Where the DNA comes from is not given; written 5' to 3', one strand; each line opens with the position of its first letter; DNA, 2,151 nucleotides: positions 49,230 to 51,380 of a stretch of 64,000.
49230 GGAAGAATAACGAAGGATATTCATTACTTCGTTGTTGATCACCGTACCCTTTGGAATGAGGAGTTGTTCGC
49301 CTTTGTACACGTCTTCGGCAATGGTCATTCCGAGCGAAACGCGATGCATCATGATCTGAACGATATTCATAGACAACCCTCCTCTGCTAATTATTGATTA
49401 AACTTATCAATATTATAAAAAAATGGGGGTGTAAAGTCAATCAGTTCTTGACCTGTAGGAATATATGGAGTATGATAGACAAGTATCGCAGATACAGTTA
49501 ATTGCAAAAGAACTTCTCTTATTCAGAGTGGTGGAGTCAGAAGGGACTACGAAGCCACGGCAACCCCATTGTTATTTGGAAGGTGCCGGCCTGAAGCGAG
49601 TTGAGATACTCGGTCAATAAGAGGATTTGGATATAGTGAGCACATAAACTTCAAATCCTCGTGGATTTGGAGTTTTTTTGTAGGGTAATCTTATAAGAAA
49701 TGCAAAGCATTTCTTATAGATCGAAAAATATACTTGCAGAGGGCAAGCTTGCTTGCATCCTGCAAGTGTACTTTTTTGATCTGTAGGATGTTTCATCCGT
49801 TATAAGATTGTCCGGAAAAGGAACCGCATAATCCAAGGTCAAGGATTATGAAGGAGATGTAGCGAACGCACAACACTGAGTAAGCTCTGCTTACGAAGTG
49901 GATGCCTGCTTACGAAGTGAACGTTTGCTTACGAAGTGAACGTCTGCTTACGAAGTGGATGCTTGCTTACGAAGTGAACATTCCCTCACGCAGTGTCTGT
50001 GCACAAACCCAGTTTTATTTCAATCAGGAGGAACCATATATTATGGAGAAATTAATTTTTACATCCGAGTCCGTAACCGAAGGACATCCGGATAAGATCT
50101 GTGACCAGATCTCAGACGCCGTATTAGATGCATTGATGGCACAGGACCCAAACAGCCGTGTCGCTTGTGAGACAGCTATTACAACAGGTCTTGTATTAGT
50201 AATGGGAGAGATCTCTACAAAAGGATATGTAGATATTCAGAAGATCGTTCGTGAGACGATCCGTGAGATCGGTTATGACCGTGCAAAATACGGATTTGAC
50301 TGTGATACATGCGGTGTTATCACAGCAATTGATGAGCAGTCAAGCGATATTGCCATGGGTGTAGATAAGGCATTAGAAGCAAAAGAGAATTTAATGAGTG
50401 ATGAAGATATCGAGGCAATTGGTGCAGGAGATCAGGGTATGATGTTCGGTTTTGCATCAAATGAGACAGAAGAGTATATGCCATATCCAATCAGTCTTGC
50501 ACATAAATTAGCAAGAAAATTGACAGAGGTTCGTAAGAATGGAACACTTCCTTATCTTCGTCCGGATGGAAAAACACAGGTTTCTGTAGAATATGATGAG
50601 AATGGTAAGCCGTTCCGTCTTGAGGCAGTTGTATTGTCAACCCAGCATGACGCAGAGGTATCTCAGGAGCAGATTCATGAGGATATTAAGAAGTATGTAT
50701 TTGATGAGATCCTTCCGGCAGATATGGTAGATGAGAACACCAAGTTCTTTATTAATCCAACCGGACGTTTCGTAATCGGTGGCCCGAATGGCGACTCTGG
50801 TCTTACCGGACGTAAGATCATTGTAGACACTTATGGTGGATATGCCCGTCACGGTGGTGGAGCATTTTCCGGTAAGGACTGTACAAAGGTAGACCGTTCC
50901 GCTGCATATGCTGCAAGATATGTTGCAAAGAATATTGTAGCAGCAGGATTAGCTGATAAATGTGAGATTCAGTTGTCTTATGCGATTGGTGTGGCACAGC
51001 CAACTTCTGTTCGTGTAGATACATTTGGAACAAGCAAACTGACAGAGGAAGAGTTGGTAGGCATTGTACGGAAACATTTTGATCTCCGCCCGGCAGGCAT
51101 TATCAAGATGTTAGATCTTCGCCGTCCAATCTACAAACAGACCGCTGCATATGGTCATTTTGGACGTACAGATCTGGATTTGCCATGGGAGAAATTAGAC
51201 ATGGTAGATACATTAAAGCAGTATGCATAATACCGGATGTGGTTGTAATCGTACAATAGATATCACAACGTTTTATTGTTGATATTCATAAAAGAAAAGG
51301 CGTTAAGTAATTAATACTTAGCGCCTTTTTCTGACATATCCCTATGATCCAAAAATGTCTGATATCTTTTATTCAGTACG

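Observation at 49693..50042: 350-nt structured spacer with a 5x 19-nt tandem repeat between the SAM-I riboswitch terminator and metK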

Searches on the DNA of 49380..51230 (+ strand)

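Call 8: search_rna_families(source=window, start=49380, end=50120, threshold=evalue, max_evalue=10, show_alignments=1)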
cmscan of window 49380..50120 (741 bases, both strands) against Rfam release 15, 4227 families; matches with E-value up to 10: 13.
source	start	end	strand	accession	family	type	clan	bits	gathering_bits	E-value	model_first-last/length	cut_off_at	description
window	49516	49623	+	RF00162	SAM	Cis-reg; riboswitch;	CL00012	69.5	44.4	4.2e-16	1-108/108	no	SAM riboswitch aptamer (S box leader)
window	49712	49807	+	RF01699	Clostridiales-1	Gene; sRNA;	-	33.7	48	1.5e-05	1-166/166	no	Clostridiales-1 RNA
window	49668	49823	-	RF03926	MIR1435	Gene; miRNA;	-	30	94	0.025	1-186/186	no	MIR1435 microRNA precursor family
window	49715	49785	+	RF03436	mir-759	Gene; miRNA;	-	26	100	0.026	1-89/89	no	mir-759 microRNA precursor family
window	49671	49776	+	RF02686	RAGATH-6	Gene; ribozyme;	-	21.4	170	2.2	1-152/152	no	RAGATH-6 RNA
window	49665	49831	+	RF04127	MIR8007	Gene; miRNA;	-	21.1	195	0.14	1-226/226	no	MIR8007 microRNA precursor family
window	50055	50112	-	RF00384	Pox_AX_element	Cis-reg;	-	20.4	60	1.2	1-62/62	no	Poxvirus AX element late mRNA cis-regulatory element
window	49617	49673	+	RF02418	Spd-sr07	Gene; sRNA;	-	18.4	55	4.4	1-63/63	no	Streptococcus sRNA Spd-sr07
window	49715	49785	-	RF03436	mir-759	Gene; miRNA;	-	18.3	100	2.5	1-89/89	no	mir-759 microRNA precursor family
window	49707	49793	+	RF03796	mir-5984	Gene; miRNA;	-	17.9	95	1.6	1-74/74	no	mir-5984 microRNA precursor family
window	49640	49681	-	RF03270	MIR3712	Gene; miRNA;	-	16.4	94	3.6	12-54/65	no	MIR3712 microRNA precursor family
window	49392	49412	+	RF02750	ES003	Gene; sRNA;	-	13.6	37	7.9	33-53/53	no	ES003 sRNA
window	49693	49721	-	RF02082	STnc540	Gene; sRNA;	-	12.9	38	5.9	112-140/202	no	Enterobacterial sRNA STnc540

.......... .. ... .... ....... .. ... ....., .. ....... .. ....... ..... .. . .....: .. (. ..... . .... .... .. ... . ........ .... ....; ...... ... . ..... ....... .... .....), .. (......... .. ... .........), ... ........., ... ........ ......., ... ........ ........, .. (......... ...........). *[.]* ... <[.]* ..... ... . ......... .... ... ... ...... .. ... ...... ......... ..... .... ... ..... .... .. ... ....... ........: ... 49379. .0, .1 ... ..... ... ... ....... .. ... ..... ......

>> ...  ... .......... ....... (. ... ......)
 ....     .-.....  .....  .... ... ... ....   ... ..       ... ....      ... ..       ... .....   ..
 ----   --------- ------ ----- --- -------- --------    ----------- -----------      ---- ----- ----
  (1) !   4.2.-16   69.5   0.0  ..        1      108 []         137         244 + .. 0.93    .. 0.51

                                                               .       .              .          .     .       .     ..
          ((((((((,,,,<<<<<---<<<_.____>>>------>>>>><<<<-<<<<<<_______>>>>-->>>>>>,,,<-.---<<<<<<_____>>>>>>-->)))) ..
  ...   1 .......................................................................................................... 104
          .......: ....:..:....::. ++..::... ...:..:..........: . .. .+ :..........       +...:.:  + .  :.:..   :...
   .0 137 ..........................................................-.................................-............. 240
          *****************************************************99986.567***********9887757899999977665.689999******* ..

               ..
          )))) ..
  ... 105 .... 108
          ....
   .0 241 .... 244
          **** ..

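Call 12: search_rna_families(source=window, start=49685, end=49830, threshold=evalue, max_evalue=0.01, show_alignments=2)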
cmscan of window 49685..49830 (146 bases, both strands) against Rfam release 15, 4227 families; matches with E-value up to 0.01: 2.
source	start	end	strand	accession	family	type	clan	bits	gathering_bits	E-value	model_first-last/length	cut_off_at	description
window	49712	49807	+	RF01699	Clostridiales-1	Gene; sRNA;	-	26.3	48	0.00029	1-166/166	no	Clostridiales-1 RNA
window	49715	49785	+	RF03436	mir-759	Gene; miRNA;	-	26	100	0.0051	1-89/89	no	mir-759 microRNA precursor family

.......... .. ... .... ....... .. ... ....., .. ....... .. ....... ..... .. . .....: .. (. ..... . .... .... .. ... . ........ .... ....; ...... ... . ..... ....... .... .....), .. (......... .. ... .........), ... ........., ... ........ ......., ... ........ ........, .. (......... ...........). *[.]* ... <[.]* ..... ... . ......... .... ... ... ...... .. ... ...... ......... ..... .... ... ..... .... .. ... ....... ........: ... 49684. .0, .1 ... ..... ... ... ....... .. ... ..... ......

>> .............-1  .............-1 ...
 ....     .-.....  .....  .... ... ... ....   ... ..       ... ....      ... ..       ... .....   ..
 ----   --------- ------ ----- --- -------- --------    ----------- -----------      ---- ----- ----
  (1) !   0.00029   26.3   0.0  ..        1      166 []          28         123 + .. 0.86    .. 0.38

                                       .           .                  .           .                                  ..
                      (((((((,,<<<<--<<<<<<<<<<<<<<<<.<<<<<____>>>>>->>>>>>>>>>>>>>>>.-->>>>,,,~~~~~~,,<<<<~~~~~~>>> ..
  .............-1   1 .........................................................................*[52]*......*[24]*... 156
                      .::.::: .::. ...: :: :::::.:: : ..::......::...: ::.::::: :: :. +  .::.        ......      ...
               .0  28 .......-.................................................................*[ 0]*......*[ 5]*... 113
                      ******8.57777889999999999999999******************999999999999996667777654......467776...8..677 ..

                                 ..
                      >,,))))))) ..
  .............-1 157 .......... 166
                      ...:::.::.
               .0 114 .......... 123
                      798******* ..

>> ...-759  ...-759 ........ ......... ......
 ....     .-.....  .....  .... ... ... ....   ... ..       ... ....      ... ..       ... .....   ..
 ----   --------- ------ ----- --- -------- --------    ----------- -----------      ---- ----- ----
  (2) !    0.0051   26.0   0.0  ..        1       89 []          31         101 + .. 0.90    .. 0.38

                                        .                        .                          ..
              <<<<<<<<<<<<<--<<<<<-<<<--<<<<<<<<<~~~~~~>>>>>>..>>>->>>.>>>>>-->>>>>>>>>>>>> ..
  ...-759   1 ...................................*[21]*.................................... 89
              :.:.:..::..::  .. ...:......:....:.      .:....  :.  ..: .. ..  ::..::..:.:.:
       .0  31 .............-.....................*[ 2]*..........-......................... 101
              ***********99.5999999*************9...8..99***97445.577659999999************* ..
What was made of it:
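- On Clostridiales-1 RNA (RF01699): Window 33.7 or 26.3 bits (calls 8, 12). The second hairpin is absent: 52 model positions are skipped in the window (call 12).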

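Call 35: build_rna_model(alignment_id=A1, structure=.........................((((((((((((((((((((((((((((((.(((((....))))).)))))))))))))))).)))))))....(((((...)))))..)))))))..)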
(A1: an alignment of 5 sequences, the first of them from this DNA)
Model R1 built from alignment A1 (5 sequences, 123 columns); structure: as given.
model positions 123; base pairs 40; branch points 1; effective number of sequences 0.8; information 0.589 bits per position. Calibrated on 0.2 Mb of random sequence (short: E-values are rough).
structure used (alignment columns):
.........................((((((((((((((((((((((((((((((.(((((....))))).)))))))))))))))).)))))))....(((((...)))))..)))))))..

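Call 36: search_with_rna_model(model_id=R1, sources=[window, L011, L012, L013, L014, L015, L016, L017, L018, L019, L020, L021, L022, L023, L024, L025, L026, L027, L028, L029, L030, L031, L032, L033, L034, L035, L036, L037, L038, L039, L040, L041, L042, L043, L044, L045, L046, L047, L048, L049, L051, L053, L056, L057, L062, L065, L066, L068, L070, L073, L078, L079, L084, L085, L086, L091, L092, L093], max_evalue=10)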
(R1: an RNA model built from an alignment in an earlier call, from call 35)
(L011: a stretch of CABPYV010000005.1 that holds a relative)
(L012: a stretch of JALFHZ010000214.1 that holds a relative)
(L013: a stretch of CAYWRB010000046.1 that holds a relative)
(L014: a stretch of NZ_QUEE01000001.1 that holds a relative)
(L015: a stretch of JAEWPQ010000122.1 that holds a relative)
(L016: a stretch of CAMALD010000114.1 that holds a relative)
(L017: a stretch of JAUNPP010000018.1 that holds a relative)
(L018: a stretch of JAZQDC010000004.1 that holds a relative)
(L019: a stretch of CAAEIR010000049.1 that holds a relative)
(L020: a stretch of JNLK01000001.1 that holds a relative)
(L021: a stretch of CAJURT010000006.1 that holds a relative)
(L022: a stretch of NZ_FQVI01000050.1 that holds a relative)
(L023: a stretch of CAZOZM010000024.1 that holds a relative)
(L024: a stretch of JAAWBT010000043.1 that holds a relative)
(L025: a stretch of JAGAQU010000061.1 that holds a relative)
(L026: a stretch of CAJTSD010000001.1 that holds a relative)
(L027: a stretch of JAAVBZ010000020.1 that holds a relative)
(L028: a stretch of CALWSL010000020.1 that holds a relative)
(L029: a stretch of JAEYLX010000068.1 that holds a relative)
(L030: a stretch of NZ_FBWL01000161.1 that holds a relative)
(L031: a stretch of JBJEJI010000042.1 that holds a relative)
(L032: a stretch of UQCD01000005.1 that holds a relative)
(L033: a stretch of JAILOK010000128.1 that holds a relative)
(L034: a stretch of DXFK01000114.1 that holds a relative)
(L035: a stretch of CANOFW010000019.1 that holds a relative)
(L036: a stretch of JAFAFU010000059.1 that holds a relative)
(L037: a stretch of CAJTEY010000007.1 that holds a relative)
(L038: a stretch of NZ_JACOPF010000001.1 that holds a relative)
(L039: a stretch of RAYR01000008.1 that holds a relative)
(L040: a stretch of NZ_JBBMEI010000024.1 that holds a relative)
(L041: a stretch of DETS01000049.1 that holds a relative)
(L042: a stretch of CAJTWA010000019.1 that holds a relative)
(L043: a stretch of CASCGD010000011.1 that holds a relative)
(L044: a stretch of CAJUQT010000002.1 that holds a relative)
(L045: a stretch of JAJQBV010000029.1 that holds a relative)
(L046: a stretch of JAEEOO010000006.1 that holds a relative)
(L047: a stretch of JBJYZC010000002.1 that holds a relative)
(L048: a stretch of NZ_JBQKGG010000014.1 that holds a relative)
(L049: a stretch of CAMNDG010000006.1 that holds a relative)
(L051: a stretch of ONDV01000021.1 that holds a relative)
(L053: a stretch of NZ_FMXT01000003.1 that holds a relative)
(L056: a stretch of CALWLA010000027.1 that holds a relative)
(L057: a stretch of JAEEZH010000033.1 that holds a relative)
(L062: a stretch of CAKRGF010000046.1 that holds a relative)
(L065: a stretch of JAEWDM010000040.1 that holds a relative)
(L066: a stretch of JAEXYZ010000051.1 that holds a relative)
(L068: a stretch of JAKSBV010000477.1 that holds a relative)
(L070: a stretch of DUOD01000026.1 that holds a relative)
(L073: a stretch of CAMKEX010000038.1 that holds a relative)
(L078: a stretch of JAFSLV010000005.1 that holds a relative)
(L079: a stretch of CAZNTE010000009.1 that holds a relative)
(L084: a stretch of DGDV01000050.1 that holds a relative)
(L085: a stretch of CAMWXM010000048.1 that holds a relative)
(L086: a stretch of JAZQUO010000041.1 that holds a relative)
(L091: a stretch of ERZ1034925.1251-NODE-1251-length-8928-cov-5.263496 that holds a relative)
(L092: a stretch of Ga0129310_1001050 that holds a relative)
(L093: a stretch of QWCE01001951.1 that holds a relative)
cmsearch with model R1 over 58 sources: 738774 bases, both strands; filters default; matches with E-value up to 10: 13.
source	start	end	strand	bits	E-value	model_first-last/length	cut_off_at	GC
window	49687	49809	+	150.6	2.9e-32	1-123/123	no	0.34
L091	3645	3767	+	150.6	2.9e-32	1-123/123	no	0.34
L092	7344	7466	+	147.5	1.6e-31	1-123/123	no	0.33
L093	8304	8426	+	147.5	1.6e-31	1-123/123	no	0.33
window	49687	49809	-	61.4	6.4e-11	1-123/123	no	0.34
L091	3645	3767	-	61.4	6.4e-11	1-123/123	no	0.34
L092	7344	7466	-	57.6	5.2e-10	1-123/123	no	0.33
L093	8304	8426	-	57.6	5.2e-10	1-123/123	no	0.33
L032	7229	7349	+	18.6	1.1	1-123/123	no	0.31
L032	12377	12471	+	18.3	1.3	1-123/123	no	0.4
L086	1783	1883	+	16.2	4.1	1-123/123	no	0.29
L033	8713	8805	+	15.2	7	1-123/123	no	0.46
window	44854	44901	-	14.9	8.5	1-123/123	no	0.31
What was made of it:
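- On Clostridiales-1 RNA (RF01699): No other copy in the window or in 0.74 Mb of fetched loci (call 36).
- The covariance model scores 150.6 bits on the + strand and 61.4 on the - strand (call 36).
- Tried and rejected: Other copies of D1: a covariance model built from five alleles found none in the window or in 57 related loci (calls 35, 36).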

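Call 37: search_dna_similar(query=window:49681-50042:+, collection=plasmids, mode=distant, max_evalue=0.01)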
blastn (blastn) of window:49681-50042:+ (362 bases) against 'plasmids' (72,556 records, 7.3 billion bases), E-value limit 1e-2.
No match.
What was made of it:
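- On Plasmid-type iterons: No plasmid match (call 37).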

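Call 38: search_dna_similar(query=window:49681-50042:+, collection=phages, mode=distant, max_evalue=0.01)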
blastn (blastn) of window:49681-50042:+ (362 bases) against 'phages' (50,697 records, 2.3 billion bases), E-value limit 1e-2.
No match.
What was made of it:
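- No plasmid or phage match (calls 37, 38).
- Tried and rejected: Phage, plasmid or viral origin: no blastn match (calls 37, 38).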
